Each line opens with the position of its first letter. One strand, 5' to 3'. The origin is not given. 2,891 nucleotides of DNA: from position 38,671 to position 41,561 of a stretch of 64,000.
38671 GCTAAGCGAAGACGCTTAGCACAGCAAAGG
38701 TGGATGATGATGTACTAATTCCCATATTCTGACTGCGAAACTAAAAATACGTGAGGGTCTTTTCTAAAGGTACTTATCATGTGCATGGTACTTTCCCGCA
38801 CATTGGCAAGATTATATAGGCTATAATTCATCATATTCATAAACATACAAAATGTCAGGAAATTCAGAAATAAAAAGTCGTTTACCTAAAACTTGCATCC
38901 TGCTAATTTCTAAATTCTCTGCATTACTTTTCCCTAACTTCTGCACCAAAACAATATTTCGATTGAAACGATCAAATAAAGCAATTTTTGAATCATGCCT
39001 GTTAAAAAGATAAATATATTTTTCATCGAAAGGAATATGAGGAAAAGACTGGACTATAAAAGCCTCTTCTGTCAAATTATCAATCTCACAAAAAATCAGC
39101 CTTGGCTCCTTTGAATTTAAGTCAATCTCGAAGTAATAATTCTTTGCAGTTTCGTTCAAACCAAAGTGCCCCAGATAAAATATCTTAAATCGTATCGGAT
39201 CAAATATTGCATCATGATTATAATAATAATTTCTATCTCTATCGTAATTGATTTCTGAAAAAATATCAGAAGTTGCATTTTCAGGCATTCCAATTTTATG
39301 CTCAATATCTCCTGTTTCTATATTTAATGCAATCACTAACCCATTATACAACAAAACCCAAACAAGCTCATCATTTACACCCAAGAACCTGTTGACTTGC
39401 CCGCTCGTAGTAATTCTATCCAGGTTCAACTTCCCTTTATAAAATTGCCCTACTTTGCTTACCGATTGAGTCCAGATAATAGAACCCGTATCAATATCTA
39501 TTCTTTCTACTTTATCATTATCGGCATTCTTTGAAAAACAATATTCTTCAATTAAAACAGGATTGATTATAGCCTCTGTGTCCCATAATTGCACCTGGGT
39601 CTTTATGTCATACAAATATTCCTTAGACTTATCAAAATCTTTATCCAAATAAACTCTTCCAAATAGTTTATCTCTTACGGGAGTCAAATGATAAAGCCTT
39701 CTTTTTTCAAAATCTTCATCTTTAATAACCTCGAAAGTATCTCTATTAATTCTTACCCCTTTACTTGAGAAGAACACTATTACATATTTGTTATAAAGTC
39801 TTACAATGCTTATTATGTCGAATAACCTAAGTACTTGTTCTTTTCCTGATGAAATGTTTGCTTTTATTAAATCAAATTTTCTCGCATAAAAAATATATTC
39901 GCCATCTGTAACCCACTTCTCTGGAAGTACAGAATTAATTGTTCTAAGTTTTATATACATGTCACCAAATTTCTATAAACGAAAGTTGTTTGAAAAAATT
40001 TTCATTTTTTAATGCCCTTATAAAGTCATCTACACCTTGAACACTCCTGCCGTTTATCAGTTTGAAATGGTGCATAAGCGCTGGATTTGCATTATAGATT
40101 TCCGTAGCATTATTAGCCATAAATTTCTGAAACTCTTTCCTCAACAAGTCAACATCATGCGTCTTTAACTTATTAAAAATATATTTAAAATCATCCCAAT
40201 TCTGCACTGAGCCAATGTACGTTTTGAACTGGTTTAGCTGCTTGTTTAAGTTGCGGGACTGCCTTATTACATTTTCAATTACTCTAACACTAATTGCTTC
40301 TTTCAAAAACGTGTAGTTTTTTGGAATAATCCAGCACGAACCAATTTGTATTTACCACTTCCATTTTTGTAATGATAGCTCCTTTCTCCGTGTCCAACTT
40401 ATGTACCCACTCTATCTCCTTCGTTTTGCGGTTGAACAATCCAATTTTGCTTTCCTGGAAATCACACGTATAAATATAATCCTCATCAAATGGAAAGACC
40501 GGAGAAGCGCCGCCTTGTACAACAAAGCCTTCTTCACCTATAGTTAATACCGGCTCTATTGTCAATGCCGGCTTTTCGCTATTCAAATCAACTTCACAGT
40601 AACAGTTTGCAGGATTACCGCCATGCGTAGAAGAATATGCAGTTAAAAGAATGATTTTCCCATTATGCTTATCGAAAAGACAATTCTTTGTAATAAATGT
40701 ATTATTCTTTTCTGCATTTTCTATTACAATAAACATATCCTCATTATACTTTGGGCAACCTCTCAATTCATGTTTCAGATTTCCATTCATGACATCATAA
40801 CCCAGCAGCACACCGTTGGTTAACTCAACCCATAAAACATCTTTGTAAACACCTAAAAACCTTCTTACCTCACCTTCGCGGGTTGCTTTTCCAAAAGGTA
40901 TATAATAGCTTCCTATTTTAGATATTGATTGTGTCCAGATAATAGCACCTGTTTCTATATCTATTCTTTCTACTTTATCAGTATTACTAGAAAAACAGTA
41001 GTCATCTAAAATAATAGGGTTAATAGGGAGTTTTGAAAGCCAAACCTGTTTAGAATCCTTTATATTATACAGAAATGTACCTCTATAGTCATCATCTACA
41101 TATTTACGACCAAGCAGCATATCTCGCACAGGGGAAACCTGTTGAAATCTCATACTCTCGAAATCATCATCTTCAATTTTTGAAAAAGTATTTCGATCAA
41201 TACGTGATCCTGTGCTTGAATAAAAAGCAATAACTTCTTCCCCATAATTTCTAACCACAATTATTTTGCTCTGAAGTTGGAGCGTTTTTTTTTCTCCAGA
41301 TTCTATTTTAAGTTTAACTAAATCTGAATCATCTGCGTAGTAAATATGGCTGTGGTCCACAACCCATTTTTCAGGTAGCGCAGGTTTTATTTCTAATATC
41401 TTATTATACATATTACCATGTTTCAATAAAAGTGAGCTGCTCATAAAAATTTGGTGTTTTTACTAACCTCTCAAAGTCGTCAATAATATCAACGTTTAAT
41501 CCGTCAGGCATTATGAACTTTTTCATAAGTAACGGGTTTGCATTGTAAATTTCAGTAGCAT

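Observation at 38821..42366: Orphan toxin/immunity array: putative REase-fold nuclease with large beta-propeller immunity proteins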

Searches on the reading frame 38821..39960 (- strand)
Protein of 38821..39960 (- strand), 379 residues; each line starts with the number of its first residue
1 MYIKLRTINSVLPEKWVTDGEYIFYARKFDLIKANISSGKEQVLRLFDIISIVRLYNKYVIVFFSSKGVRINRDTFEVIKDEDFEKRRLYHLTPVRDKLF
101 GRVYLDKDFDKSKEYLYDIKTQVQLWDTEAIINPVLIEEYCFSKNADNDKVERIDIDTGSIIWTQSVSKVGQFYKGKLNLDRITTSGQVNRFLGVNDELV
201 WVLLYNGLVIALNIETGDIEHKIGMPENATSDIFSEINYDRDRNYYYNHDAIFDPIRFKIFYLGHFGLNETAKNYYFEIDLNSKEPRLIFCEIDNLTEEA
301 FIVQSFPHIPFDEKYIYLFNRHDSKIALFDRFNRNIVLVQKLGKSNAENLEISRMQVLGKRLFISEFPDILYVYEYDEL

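Call 3: search_protein_families(library=pfam, proteins=[window:38821-39960:-], max_evalue=1)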
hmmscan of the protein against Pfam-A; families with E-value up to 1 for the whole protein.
window:38821-39960:- (379 aa): 1 family
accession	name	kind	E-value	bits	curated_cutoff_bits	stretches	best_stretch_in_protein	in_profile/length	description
PF13360.13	PQQ_2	-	0.00028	21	27.6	2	148-225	2-61/233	Outer membrane protein assembly factor BamB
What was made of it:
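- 38821..39960 (-): ORF D (immunity 2): a 379-aa paralogue of B, 40% identical to it. PQQ_2 scores 21 bits (call 3).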

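Call 19: search_protein_families(library=ncbifam, proteins=[window:38821-39960:-], max_evalue=0.1)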
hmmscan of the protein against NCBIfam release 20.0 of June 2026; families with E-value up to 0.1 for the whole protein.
window:38821-39960:- (379 aa): 3 families
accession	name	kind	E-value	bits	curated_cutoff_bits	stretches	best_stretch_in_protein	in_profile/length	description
NF008351.0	PRK11138.1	equivalog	0.002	16.7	423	1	147-221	213-280/394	outer membrane protein assembly factor BamB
TIGR03300.1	assembly_YfgL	equivalog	0.0071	15.1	285.2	1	135-220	187-264/377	outer membrane protein assembly factor BamB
TIGR03075.1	PQQ_enz_alc_DH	subfamily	0.023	13.3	480.05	1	136-222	67-145/530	PQQ-dependent dehydrogenase, methanol/ethanol family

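Call 76: search_protein_families(library=padloc, proteins=[window:38821-39960:-], max_evalue=0.01)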
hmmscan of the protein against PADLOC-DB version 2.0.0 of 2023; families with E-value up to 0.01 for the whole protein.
window:38821-39960:- (379 aa): 0 families

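Call 77: search_protein_families(library=phrogs, proteins=[window:38821-39960:-], max_evalue=0.01)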
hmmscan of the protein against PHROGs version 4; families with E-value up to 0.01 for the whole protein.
window:38821-39960:- (379 aa): 0 families

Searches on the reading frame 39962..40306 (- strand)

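Call 3: search_protein_families(library=pfam, proteins=[window:39962-40306:-], max_evalue=1)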
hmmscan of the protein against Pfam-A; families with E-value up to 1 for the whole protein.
window:39962-40306:- (114 aa): 5 families
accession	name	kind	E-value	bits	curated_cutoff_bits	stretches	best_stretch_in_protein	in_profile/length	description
PF13972.11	TetR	-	0.03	14.6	25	1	61-106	38-83/144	Bacterial transcriptional repressor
PF24235.1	RHG29_45_N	-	0.04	14.6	27.7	1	12-89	3-81/108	Rho GTPase-activating protein 29/45 N-terminal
PF20486.3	DUF6725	-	0.15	12.7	27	1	8-40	12-43/83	Family of unknown function (DUF6725)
PF21979.2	Hfq_1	-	0.18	12.4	27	1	6-43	3-39/61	Hfq related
PF09237.17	GAGA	-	0.35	11.5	20.2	1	12-25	32-45/54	GAGA factor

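Call 19: search_protein_families(library=ncbifam, proteins=[window:39962-40306:-], max_evalue=0.1)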
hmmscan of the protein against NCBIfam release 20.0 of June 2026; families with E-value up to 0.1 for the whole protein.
window:39962-40306:- (114 aa): 3 families
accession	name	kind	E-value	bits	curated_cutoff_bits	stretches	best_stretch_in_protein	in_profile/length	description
NF011438.0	PRK14867.1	equivalog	0.032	12.7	1143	1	4-104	314-413/659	DNA topoisomerase VI subunit B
NF011142.0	PRK14555.1-3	equivalog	0.082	12.6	237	0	7-49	57-95/154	RNA-binding protein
NF008157.0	PRK10909.1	equivalog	0.085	12.7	302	1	4-77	76-149/199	16S rRNA (guanine(966)-N(2))-methyltransferase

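Call 76: search_protein_families(library=padloc, proteins=[window:39962-40306:-], max_evalue=0.01)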
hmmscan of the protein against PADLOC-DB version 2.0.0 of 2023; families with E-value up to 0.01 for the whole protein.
window:39962-40306:- (114 aa): 0 families

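Call 77: search_protein_families(library=phrogs, proteins=[window:39962-40306:-], max_evalue=0.01)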
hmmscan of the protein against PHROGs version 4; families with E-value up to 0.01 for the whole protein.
window:39962-40306:- (114 aa): 1 family
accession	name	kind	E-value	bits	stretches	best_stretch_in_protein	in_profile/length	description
phrog_18000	-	unknown function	0.0062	18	0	35-112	45-117/118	-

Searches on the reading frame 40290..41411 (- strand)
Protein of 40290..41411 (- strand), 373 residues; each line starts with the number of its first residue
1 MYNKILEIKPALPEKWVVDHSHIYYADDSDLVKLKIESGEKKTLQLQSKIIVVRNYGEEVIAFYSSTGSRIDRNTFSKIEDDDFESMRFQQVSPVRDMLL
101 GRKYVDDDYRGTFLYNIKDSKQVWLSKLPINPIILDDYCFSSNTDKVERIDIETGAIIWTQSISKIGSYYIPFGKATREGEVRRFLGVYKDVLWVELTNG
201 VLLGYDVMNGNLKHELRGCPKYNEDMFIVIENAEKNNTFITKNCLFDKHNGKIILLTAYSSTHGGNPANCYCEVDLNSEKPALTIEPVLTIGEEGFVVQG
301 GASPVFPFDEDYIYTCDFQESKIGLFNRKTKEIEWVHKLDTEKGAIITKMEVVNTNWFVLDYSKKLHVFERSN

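Call 3: search_protein_families(library=pfam, proteins=[window:40290-41411:-], max_evalue=1)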
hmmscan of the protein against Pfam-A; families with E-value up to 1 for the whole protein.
window:40290-41411:- (373 aa): 2 families
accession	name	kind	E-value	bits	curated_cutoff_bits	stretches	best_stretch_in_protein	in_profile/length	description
PF13360.13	PQQ_2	-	0.00023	21.3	27.6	1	46-161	116-233/233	Outer membrane protein assembly factor BamB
PF07107.17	WI12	-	0.21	12.2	27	1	328-365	34-71/104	Wound-induced protein WI12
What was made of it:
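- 40290..41411 (-): ORF B (immunity 1): a 373-aa BaCTic-type protein, predicted PQQ/BamB-like beta-propeller, with no signal peptide. PQQ_2 scores 21.3 bits, below the 27.6 cut-off (call 3).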

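Call 11: find_homologous_proteins(query=window:40290-41411:-)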
Query window:40290-41411:- (373 aa): 3 proteins with E <= 0.001 among 2090 candidates.
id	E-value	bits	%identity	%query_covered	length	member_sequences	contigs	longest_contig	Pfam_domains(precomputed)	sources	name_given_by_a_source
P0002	1.7e-253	858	100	100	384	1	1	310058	-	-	-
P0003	1.2e-11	62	25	65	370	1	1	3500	PF13360.14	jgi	-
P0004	1.3e-7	49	25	62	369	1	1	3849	-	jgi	-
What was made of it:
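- Tried and rejected: B found two weak hits (call 11).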

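Call 12: find_encoding_contigs(protein=P0003, flank=5000)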
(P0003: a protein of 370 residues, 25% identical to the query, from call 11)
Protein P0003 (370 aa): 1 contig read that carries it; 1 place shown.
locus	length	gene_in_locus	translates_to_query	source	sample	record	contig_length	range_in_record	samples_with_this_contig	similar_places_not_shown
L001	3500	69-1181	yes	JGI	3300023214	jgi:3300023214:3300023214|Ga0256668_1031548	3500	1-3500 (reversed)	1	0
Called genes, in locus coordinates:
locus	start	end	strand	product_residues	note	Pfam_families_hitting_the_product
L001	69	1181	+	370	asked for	PF13360:PQQ_2 (faint)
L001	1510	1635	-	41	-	-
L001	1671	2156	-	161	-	PF11848:DUF3368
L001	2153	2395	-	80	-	PF03683:UPF0175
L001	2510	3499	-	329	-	?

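Call 13: find_encoding_contigs(protein=P0004, flank=5000)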
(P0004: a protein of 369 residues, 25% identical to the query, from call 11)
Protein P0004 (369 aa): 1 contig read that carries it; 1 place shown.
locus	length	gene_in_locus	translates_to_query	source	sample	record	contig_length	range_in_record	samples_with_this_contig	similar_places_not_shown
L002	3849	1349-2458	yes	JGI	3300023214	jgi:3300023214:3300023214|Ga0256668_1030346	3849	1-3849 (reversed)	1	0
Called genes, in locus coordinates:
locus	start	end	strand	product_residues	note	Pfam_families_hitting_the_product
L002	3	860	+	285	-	?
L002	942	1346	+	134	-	-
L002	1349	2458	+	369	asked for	-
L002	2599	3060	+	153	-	-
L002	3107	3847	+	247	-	?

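Call 19: search_protein_families(library=ncbifam, proteins=[window:40290-41411:-], max_evalue=0.1)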
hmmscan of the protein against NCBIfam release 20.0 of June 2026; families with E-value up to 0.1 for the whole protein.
window:40290-41411:- (373 aa): 0 families

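Call 65: predict_structure(alignment_id=A4)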
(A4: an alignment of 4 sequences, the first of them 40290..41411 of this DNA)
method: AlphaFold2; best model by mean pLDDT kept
length: 373 residues; sequences in the alignment: 4
mean_pLDDT: 54.5   pTM: 0.51
mean pLDDT of the five models: 54.5, 51.2, 46.9, 46.8, 42.7
residues with pLDDT >= 90: 0; 70-90: 92; 50-70: 110; < 50: 171
segments of 3 or more residues with pLDDT < 50: 1-78, 82-110, 115-123, 125-127, 171-177, 218-242, 260-265, 291-295, 299-304
pLDDT, mean of each block of 10 residues (from residue 1): 35 40 42 38 27 26 36 44 40 32 42 46 50 63 69 70 66 46 72 75 82 65 39 33 61 67 52 77 68 47 52 69 76 75 59 67 74 53
secondary structure, 60 per line:
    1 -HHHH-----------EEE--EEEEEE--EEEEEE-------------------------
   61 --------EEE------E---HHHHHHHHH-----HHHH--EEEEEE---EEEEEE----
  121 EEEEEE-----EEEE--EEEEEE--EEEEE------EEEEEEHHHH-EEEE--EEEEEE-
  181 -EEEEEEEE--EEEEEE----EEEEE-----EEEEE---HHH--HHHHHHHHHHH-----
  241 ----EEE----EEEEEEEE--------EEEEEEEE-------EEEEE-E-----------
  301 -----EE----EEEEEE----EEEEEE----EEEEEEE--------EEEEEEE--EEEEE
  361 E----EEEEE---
elements in order: H2-5 E17-19 E22-27 E30-35 E69-71 H82-90 H96-99 E102-107 E111-116 E121-126 E132-135 E138-143 E146-150 E157-162 H163-166 E168-171 E174-179 E182-189 E192-197 E202-206 E212-216 H225-235 E245-247 E252-259 E268-275 E283-287 E312-317 E322-327 E332-338 E347-353 E356-361 E366-370
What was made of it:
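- Tried and rejected: The permitted 4-sequence alignment gave a poor model (call 65).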

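Call 67: search_protein_families(library=pfam, alignment_id=A3, max_evalue=0.01)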
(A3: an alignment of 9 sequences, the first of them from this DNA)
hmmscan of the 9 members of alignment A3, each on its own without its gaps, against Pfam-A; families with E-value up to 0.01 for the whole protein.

A. member 1, seq(373 aa): 1 family
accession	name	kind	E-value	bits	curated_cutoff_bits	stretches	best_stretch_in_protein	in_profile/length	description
PF13360.13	PQQ_2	-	0.00023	21.3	27.6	0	46-161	116-233/233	Outer membrane protein assembly factor BamB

B. families by the number of members that match (of 9 scanned): 2 families
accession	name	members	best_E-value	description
PF13360.13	PQQ_2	5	8.6e-06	Outer membrane protein assembly factor BamB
PF14673.11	DUF4459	1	0.009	Domain of unknown function (DUF4459)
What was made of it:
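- On PQQ/BamB-like beta-propeller: PQQ_2 scores 21 bits against a 27.6-bit cut-off (call 3), and 5 of 9 family members hit it, best 8.6e-6 (call 67).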

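Call 68: search_solved_structures(query=A3, max_evalue=1)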
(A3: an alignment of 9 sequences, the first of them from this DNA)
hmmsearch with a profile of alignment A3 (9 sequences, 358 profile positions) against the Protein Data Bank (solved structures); distinct sequences matched with E-value up to 1: 21.
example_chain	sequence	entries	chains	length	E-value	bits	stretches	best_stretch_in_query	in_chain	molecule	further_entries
3q54_A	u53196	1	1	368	2.2e-05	27.1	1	135-210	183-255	Outer membrane assembly lipoprotein YfgL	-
5ljo_B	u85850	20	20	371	2.3e-05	27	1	135-210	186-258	Outer membrane protein assembly factor BamB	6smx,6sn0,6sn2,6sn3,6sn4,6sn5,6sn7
8spr_B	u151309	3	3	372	2.4e-05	27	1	135-210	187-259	Outer membrane protein assembly factor BamB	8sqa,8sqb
28jl_B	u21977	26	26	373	2.4e-05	27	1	135-210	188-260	Outer membrane protein assembly factor BamB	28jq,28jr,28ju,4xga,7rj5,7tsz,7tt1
3q7m_A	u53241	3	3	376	2.5e-05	26.9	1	135-210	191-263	Lipoprotein yfgL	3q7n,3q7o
3prw_A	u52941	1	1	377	2.5e-05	26.9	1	135-210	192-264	Lipoprotein yfgL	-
2yh3_A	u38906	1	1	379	2.6e-05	26.9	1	135-210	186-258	LIPOPROTEIN YFGL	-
7nri_B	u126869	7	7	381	2.6e-05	26.8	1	135-210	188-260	Outer membrane protein assembly factor BamB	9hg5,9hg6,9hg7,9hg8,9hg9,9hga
5ayw_B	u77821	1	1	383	2.7e-05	26.8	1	135-210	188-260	Outer membrane protein assembly factor BamB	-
3p1l_A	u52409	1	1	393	3e-05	26.6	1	136-210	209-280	Lipoprotein yfgL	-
5d0o_B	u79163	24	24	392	3.1e-05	26.6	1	136-210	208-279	Outer membrane protein assembly factor BamB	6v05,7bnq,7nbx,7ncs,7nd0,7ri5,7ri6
6lyq_B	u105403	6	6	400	3.4e-05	26.5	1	135-210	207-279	Outer membrane protein assembly factor BamB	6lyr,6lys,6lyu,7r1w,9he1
8adg_B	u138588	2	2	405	3.5e-05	26.4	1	134-209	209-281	Outer membrane protein assembly factor BamB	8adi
4pk1_A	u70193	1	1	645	0.00027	23.5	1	133-210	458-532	Chimera protein of Outer membrane protein assembly factors BamA and BamB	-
8orr_AAA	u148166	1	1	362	0.0024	20.4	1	135-210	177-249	Outer membrane protein assembly factor BamB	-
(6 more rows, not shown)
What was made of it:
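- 40290..41411 (-): The family profile hits BamB in the PDB at 2e-5 (call 68).
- On PQQ/BamB-like beta-propeller: The family profile against BamB gives 2e-5 over about 75 residues (call 68).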

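Call 69: fold_search(model_id=the predicted structure, library=pdb)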
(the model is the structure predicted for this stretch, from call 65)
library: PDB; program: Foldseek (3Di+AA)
matches with E <= 10: 1545; with E <= 0.001: 762
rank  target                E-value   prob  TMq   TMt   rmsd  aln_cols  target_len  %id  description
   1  6l8a_A                8.7e-10  1.00  0.39  0.33  10.4       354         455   11  Tetrathionate hydrolase from Acidithiobacillus ferrooxidans (released 2020-11-11)
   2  6l8a_F                1.2e-09  1.00  0.38  0.32  12.0       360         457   12  Tetrathionate hydrolase from Acidithiobacillus ferrooxidans (released 2020-11-11)
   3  6lys_B                1.4e-09  1.00  0.40  0.42  13.2       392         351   11  Structure of the BAM complex (released 2021-01-13)
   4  8orr                  1.9e-09  1.00  0.41  0.43  13.1       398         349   12  Outer membrane protein assembly factor BamB from Klebsiella pneumoniae (released 2024-04-24)
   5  3prw                  3.1e-09  1.00  0.41  0.43  13.2       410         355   11  Crystal structure of the lipoprotein BamB (released 2011-01-19)
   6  8qpv_B                3.3e-09  1.00  0.45  0.46   6.8       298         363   10  Handover Complex: BAM bound OmpX and extended SurA (released 2024-09-25)
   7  9a3d_MODEL_1_A        4.0e-09  1.00  0.42  0.40  12.3       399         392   11  Model of E. coli BamB by in-cell photo-crosslinking MS and deep learning (released 2023-02-24)
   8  7cqy_A                5.7e-09  1.00  0.36  0.33  10.1       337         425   14  Tetrathionate hydrolase from Acidithiobacillus ferrooxidans mutant - D325N (released 2021-01-27)
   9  8pz2_B                6.3e-09  1.00  0.43  0.43   6.8       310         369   10  Wait Complex: Lateral open BAM bound Extended SurA (released 2024-09-25)
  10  7cqy_D                7.8e-09  1.00  0.38  0.32  14.5       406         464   13  Tetrathionate hydrolase from Acidithiobacillus ferrooxidans mutant - D325N (released 2021-01-27)
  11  3q54                  8.2e-09  1.00  0.41  0.43  12.7       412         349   10  Crystal structure of Escherichia coli BamB (released 2012-05-09)
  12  6l8a_E                9.5e-09  1.00  0.37  0.31   9.1       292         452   13  Tetrathionate hydrolase from Acidithiobacillus ferrooxidans (released 2020-11-11)
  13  9hg9_B                1.1e-08  1.00  0.42  0.42  12.9       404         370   11  BAM-SurA-darobactin complex in the swing-in state (released 2025-04-16)
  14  8bvq_B                1.1e-08  1.00  0.40  0.41  12.2       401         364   13  E. coli BAM complex (BamABCDE) bound to darobactin B (released 2023-05-24)
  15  9cnz_B                1.2e-08  1.00  0.42  0.45  12.4       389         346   10  Structure of BAM complexed with PTB2 ligand in detergent (released 2024-12-25)
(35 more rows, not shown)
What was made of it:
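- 40290..41411 (-): Foldseek on a low-confidence model hits 8-bladed propellers at about 1e-9 (calls 65, 69).
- On PQQ/BamB-like beta-propeller: Foldseek to BamB and tetrathionate hydrolase gives about 1e-9, but the model pLDDT is 54.5 and TM is about 0.4 (calls 65, 69).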

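Call 76: search_protein_families(library=padloc, proteins=[window:40290-41411:-], max_evalue=0.01)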
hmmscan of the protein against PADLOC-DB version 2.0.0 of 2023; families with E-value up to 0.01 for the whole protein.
window:40290-41411:- (373 aa): 0 families

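Call 77: search_protein_families(library=phrogs, proteins=[window:40290-41411:-], max_evalue=0.01)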
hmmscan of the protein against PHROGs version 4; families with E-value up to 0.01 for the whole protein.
window:40290-41411:- (373 aa): 1 family
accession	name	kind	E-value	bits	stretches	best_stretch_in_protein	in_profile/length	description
phrog_475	-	unknown function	0.0025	19.2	1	217-243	50-76/103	-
